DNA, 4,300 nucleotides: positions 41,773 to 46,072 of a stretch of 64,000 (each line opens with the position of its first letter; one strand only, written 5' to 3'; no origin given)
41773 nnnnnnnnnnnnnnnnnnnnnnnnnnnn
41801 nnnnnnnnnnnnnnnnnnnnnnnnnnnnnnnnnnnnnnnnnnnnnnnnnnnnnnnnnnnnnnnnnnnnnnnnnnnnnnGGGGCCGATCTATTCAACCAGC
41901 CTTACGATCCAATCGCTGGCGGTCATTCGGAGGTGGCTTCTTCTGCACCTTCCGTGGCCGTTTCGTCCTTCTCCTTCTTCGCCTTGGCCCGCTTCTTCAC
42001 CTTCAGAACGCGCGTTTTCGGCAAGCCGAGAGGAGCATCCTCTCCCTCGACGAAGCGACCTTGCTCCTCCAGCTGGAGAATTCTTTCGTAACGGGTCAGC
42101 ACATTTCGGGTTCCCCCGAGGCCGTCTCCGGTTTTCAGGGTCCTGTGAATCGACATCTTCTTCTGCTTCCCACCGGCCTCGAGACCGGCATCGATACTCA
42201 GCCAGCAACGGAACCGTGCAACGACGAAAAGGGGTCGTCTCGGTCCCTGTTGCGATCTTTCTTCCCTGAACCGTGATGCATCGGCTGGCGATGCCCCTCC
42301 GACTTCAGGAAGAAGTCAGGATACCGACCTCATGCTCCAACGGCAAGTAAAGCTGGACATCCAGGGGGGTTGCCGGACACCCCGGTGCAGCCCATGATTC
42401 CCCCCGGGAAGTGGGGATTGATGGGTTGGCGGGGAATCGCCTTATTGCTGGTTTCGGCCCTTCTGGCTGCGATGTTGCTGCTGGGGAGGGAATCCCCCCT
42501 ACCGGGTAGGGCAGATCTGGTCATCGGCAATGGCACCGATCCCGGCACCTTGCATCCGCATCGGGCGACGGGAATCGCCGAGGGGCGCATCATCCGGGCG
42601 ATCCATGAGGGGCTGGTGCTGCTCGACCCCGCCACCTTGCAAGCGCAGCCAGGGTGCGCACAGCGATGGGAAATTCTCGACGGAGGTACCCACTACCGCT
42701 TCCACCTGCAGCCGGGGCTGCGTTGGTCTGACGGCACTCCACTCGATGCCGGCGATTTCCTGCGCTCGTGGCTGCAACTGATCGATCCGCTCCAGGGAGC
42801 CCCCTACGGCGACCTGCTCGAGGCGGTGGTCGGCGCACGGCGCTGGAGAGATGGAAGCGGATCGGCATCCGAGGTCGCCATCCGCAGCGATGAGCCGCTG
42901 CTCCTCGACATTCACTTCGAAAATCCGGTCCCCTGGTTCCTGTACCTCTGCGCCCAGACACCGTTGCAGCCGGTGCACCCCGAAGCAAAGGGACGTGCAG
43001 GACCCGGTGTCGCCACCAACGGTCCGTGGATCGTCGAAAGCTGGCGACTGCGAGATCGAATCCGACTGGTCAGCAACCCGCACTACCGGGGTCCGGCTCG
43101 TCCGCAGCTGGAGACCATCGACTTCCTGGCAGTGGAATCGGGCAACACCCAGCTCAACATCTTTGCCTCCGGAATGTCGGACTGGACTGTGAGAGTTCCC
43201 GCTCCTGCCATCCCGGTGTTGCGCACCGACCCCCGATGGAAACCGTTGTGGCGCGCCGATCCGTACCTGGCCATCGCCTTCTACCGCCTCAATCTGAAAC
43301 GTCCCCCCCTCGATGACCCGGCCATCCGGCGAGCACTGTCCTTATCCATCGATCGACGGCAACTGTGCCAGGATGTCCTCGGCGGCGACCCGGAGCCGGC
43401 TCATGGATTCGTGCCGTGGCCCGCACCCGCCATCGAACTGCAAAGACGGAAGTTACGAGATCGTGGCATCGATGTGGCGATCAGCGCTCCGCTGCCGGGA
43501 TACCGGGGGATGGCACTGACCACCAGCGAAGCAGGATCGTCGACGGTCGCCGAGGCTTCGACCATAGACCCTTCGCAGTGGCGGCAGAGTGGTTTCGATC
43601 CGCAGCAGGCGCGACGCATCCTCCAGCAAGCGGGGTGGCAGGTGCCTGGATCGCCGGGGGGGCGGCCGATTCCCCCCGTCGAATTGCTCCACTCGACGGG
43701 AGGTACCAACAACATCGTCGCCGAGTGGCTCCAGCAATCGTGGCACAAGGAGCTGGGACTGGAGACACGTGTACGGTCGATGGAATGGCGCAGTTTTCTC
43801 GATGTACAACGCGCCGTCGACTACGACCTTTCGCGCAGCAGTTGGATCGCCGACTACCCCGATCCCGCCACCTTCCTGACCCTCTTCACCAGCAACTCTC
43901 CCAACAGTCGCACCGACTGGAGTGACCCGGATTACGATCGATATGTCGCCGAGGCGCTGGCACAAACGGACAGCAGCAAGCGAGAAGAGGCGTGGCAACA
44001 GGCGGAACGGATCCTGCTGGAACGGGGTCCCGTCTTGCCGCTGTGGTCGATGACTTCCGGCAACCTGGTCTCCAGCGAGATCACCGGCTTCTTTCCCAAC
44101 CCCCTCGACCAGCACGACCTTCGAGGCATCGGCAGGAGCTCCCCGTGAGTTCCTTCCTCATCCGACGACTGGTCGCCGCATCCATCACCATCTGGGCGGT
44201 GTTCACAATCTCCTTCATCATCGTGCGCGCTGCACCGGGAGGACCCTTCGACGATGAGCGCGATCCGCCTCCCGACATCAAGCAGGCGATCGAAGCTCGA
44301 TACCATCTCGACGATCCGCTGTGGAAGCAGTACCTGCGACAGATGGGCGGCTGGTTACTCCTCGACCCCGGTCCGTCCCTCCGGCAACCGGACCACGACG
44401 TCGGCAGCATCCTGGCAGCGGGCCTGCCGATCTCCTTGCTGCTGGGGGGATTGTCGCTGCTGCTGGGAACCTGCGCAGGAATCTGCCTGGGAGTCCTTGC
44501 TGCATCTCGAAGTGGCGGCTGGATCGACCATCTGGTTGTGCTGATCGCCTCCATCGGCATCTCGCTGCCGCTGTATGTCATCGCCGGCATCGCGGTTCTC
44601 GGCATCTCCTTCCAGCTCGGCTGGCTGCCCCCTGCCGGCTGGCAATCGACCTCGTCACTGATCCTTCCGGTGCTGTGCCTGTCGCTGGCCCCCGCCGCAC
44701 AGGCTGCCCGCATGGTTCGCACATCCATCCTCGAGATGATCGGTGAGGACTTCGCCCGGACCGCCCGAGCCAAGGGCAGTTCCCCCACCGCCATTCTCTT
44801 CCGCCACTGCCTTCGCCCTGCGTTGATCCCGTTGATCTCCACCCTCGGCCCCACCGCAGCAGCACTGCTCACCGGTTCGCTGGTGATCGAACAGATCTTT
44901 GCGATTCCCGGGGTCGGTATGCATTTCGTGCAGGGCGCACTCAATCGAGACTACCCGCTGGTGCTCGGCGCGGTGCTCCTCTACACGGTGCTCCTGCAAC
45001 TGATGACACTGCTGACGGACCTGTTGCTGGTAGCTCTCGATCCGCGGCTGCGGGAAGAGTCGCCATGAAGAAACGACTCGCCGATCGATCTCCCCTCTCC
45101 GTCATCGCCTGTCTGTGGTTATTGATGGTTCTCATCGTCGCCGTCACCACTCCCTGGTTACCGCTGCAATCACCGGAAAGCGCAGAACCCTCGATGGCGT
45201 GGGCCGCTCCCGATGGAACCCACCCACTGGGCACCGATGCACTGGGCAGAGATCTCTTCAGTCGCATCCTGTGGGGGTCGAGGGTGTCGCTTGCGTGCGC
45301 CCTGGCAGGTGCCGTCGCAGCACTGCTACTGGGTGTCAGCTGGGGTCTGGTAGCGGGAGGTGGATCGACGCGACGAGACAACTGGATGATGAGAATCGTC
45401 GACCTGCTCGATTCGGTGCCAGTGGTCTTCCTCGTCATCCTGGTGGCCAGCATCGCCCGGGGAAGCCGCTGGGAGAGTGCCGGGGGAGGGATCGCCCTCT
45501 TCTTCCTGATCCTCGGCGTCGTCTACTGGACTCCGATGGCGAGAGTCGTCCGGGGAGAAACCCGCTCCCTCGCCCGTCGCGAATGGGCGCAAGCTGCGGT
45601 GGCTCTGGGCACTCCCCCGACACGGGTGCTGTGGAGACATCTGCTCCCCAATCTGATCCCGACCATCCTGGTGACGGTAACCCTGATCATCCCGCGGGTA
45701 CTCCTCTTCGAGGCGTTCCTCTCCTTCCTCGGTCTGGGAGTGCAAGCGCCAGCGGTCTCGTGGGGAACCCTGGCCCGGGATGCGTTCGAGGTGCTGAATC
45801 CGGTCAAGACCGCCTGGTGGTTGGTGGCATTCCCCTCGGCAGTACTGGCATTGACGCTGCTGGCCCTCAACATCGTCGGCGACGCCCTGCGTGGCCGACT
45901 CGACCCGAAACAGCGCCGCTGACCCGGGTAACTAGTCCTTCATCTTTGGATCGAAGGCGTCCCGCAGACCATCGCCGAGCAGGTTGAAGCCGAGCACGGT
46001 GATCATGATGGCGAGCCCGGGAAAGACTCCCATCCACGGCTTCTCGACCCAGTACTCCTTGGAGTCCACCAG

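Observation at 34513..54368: Four family-5 SBP/permease importer loci in 20 kb with only one ATPase pair; permeases carry large periplasmic insertions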

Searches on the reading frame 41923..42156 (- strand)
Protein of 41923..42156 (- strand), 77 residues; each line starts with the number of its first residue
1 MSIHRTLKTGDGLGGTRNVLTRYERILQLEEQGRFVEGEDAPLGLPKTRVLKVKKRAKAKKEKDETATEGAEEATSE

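Call 70: search_protein_families(library=ncbifam, proteins=[window:41923-42156:-], max_evalue=0.001)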
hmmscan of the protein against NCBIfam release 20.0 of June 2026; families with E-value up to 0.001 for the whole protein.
window:41923-42156:- (77 aa): 1 family
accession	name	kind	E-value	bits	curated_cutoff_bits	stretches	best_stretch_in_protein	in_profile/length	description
TIGR04137.1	Chlam_Ver_rRNA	hypoth_equivalog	3.1e-20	71.7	50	1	1-50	1-49/50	small basic protein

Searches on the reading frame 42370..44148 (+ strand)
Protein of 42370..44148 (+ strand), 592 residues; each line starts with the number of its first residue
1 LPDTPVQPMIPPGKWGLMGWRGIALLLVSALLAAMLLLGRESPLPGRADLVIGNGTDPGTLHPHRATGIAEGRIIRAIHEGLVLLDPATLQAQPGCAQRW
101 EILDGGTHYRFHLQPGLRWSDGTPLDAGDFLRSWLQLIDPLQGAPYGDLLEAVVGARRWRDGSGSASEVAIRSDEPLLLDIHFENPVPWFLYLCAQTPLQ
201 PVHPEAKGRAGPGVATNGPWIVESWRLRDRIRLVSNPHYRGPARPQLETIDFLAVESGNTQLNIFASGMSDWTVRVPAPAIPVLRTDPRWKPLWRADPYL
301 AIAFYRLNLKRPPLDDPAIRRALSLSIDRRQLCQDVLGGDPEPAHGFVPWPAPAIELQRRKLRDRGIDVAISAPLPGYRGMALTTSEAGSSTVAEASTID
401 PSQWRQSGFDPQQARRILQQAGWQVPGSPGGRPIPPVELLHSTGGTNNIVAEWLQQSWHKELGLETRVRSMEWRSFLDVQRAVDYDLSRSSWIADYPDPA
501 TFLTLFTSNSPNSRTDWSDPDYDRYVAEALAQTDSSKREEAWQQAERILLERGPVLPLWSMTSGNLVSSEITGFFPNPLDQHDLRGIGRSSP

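Call 3: search_protein_families(library=pfam, proteins=[window:42370-44148:+])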
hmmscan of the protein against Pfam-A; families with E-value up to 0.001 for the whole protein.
window:42370-44148:+ (592 aa): 1 family
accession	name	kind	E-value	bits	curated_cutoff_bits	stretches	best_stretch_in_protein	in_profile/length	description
PF00496.27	SBP_bac_5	-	1.3e-68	232.3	32.4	1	92-512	2-366/368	Bacterial extracellular solute-binding proteins, family 5 Middle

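Call 41: search_solved_structures(query=window:42370-44148:+, max_evalue=1e-10)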
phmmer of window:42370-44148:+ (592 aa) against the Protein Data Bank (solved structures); distinct sequences matched with E-value up to 1e-10: 51.
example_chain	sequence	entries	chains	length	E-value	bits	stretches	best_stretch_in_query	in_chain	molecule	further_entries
8are_A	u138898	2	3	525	3e-65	224.1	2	45-357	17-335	Oligopeptide-binding protein OppA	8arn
1b05_A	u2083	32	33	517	1.9e-64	221.5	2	46-350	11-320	PERIPLASMIC OLIGOPEPTIDE-BINDING PROTEIN | PROTEIN (OLIGO-PEPTIDE BINDING PROTEIN) | PERIPLASMIC OLIGO-PEPTIDE BINDING PROTEIN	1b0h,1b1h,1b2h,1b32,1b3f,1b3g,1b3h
3o9p_A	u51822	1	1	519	7.4e-64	219.5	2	47-349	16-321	Periplasmic murein peptide-binding protein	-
4toz_A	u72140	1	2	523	8.5e-64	219.3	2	49-349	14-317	Periplasmic murein peptide-binding protein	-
9rd1_A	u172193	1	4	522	2.1e-63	218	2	47-350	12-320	Periplasmic oligopeptide-binding protein OppA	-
3tcf_A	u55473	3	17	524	2.1e-63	218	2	47-350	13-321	Periplasmic oligopeptide-binding protein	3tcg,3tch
2z23_A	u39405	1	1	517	2.2e-59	204.7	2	48-354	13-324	Periplasmic oligopeptide-binding protein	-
6dqr_A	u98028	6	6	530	3.2e-59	204.2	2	42-350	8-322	Periplasmic oligopeptide-binding protein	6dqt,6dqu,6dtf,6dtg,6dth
6dqq_A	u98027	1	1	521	4.1e-59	203.8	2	44-350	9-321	Periplasmic oligopeptide-binding protein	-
4gl8_A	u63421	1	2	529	9.8e-56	192.7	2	53-345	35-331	Oligopeptide ABC transporter OppAIV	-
8ay0_A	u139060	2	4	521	1.1e-54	189.2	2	46-349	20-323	Dipeptide-binding protein DppE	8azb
3zs6_A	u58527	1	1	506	4.4e-47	164.1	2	77-352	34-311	PERIPLASMIC OLIGOPEPTIDE-BINDING PROTEIN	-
9pv8_A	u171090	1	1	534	6.4e-47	163.6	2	55-347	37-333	Oligopeptide-binding protein OppA3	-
6npo_A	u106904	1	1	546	4.4e-41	144.3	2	60-350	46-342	Oligopeptide ABC transporter, oligopeptide-binding protein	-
5kzt_A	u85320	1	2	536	9.3e-34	120.1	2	73-349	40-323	Peptide/nickel transport system substrate-binding protein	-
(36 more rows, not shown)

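Call 62: search_protein_families(library=ncbifam, proteins=[window:42394-44148:+], max_evalue=1e-10)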
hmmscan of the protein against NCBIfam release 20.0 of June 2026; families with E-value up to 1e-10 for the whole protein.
window:42394-44148:+ (584 aa): 9 families
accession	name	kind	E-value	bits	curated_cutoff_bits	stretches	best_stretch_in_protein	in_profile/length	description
NF007287.0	PRK09755.1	equivalog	1.8e-69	235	1098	2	33-331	26-328/535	ABC transporter substrate-binding protein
NF011684.0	PRK15104.1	equivalog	3.3e-65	220.8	947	2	35-343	34-347/543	oligopeptide ABC transporter substrate-binding protein OppA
NF011689.0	PRK15109.1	equivalog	3.5e-30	105.2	560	1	209-342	215-345/547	ABC transporter substrate-binding protein SapA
TIGR02294.1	nickel_nikA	equivalog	1.6e-23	83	393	0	397-550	309-470/501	nickel ABC transporter substrate-binding protein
NF043070.1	DppA_dipep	equivalog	3.6e-20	72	1005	0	400-577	353-530/535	dipeptide ABC transporter periplasmic-binding protein DppA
NF045467.1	Opp4A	equivalog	2.8e-18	65.5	650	0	388-570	353-545/556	oligopeptide ABC transporter substrate-binding protein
NF011942.0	PRK15413.1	equivalog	1e-16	60.8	594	0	208-341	184-315/512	glutathione ABC transporter substrate-binding protein GsiB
TIGR04028.1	SBP_KPN_01854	hypoth_equivalog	1.5e-14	53.5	468.5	0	54-121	14-82/509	TIGR04028 family ABC transporter substrate-binding protein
NF045468.1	Opp5A_nikA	equivalog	4.6e-13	48.5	600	0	206-338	159-287/488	nickel ABC transporter substrate-binding protein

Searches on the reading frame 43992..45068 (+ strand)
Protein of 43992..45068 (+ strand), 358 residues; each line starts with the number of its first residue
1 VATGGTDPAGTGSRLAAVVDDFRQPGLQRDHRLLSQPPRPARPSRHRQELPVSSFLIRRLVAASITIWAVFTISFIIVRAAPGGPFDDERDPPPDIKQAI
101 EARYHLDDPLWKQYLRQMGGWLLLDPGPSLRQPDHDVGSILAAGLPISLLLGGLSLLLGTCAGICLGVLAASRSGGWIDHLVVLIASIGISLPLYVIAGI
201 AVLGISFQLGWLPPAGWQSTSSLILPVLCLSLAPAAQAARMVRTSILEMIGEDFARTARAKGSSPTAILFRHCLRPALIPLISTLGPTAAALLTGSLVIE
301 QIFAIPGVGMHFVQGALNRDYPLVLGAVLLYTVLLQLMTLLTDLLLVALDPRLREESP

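Call 3: search_protein_families(library=pfam, proteins=[window:43992-45068:+])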
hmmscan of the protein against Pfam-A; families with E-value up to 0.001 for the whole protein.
window:43992-45068:+ (358 aa): 1 family
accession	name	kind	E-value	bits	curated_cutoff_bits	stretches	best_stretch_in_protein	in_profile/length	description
PF00528.27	BPD_transp_1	-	1.2e-32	113.6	26.4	1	163-354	1-183/184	Binding-protein-dependent transport system inner membrane component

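Call 70: search_protein_families(library=ncbifam, proteins=[window:44145-45068:+], max_evalue=0.001)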
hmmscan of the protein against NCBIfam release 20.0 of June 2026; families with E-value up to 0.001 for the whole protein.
window:44145-45068:+ (307 aa): 20 families
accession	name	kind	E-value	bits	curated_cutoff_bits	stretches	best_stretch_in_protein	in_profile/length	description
NF045471.1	Opp3B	equivalog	1.4e-80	271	480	1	1-303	1-303/308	oligopeptide ABC transporter permease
NF007008.0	PRK09471.1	equivalog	1.9e-80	270.6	388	1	1-303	1-305/306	oligopeptide ABC transporter permease OppB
NF045470.1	Opp2B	equivalog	9.3e-69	231.9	350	1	8-303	1-300/300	nickel ABC transporter permease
TIGR02789.1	nickel_nikB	equivalog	4.4e-57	193.8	447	1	1-304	1-308/314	nickel ABC transporter permease subunit NikB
NF007677.0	PRK10352.1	equivalog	1.7e-53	181.7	433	1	1-305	1-309/314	nickel ABC transporter permease subunit NikB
NF045472.1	Opp4B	equivalog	4.3e-53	180.7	450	1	1-303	1-319/319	oligopeptide ABC transporter permease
NF045469.1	Opp1B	equivalog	7.4e-53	180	380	1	1-303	1-307/307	nickel/cobalt ABC transporter permease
NF011661.0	PRK15081.1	equivalog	2.1e-49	168.6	463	1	1-303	1-304/306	glutathione ABC transporter permease GsiC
NF008161.0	PRK10914.1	equivalog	8.2e-44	150.1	590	2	170-304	203-337/339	dipeptide ABC transporter permease DppB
NF011712.0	PRK15133.1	subfamily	3.1e-38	131.7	445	2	43-303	83-360/364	microcin C ABC transporter permease YejB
NF043081.1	MMSYN1_0165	equivalog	1.6e-32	113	350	1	83-303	164-385/388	oligopeptide ABC transporter permease OppB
NF011690.0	PRK15110.1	equivalog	2e-27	96.5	432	2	170-299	181-310/321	putrescine export ABC transporter permease SapB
NF045476.1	Opp4C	equivalog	6.7e-12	45.2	350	1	88-258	70-222/278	oligopeptide ABC transporter permease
NF045474.1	Opp2C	equivalog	2.3e-10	40.5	300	1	85-231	30-161/236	nickel transporter permease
TIGR02790.1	nickel_nikC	equivalog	2.1e-08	34.1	358.45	1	87-231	54-183/258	nickel ABC transporter permease subunit NikC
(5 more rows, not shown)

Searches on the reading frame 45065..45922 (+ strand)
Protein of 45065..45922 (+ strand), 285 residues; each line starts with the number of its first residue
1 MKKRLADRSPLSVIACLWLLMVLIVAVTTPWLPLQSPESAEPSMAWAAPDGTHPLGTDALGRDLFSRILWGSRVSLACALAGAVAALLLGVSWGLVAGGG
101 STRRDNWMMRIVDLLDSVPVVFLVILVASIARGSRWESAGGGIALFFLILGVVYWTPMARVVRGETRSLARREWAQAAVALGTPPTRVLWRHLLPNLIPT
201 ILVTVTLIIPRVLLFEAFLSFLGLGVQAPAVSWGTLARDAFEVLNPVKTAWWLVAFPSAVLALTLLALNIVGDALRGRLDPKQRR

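Call 3: search_protein_families(library=pfam, proteins=[window:45065-45922:+])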
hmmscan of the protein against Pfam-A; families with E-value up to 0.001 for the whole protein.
window:45065-45922:+ (285 aa): 1 family
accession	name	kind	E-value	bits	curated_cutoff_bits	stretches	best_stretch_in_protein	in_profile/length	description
PF00528.27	BPD_transp_1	-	1.8e-27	96.7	26.4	1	90-284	1-183/184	Binding-protein-dependent transport system inner membrane component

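Call 16: find_encoding_contigs(protein=window:45065-45922:+, flank=10000, max_places=4)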
Protein window:45065-45922:+ (285 aa): 1 contig read that carries it; 1 place shown.
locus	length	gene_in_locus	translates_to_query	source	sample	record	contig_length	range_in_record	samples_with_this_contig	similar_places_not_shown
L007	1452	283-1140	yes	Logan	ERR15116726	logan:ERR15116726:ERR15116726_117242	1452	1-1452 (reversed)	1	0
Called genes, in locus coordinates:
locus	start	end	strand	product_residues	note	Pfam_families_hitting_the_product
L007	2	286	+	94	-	?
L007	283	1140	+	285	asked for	PF00528:BPD_transp_1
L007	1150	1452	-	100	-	?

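Call 70: search_protein_families(library=ncbifam, proteins=[window:45065-45922:+], max_evalue=0.001)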
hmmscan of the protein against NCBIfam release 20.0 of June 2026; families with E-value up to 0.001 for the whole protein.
window:45065-45922:+ (285 aa): 18 families
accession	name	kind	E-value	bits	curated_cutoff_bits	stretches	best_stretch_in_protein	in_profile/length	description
NF045476.1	Opp4C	equivalog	4.3e-68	229.6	350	1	8-282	12-278/278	oligopeptide ABC transporter permease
NF011935.0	PRK15406.1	equivalog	5.1e-57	193.9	433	1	14-284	40-302/302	oligopeptide ABC transporter permease OppC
NF045475.1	Opp3C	equivalog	9.2e-56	189.3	450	1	52-284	107-328/328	oligopeptide ABC transporter permease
NF045474.1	Opp2C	equivalog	3.9e-54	183.8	300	1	45-280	12-236/236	nickel transporter permease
TIGR02790.1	nickel_nikC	equivalog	1.1e-51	176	358.45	1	13-280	2-258/258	nickel ABC transporter permease subunit NikC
NF045473.1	Opp1C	equivalog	8.7e-51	172.9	350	1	11-282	6-266/267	nickel/cobalt ABC transporter permease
NF007738.0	PRK10417.1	equivalog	1.3e-49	169.2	335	1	13-282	12-270/277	nickel ABC transporter permease subunit NikC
NF007376.0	PRK09881.1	equivalog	1e-44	152.7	434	1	7-283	28-293/298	D,D-dipeptide ABC transporter permease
NF011662.0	PRK15082.1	equivalog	2.1e-43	148.8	484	1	8-283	35-300/303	glutathione ABC transporter permease GsiD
NF008160.0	PRK10913.1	equivalog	1.3e-37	129.9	483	1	12-283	32-298/300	dipeptide ABC transporter permease DppC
NF043080.1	MMSYN1_0166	equivalog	1.9e-37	128.9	370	1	9-284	37-306/307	oligopeptide ABC transporter permease OppC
NF047573.1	opine_perm_CntC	exception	4.1e-35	121.5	440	1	11-282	10-270/271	staphylopine uptake ABC transporter permease subunit CntC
NF011691.0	PRK15111.1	equivalog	4.6e-26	92.1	379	1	53-277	76-289/296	putrescine export ABC transporter permease SapC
NF011596.0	PRK15021.1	subfamily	4.1e-23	82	439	1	48-283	116-339/341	microcin C ABC transporter permease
NF040733.1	ABC_perm_U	equivalog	6.4e-05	22.6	295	1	74-209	60-185/251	ABC transporter permease subunit SaoP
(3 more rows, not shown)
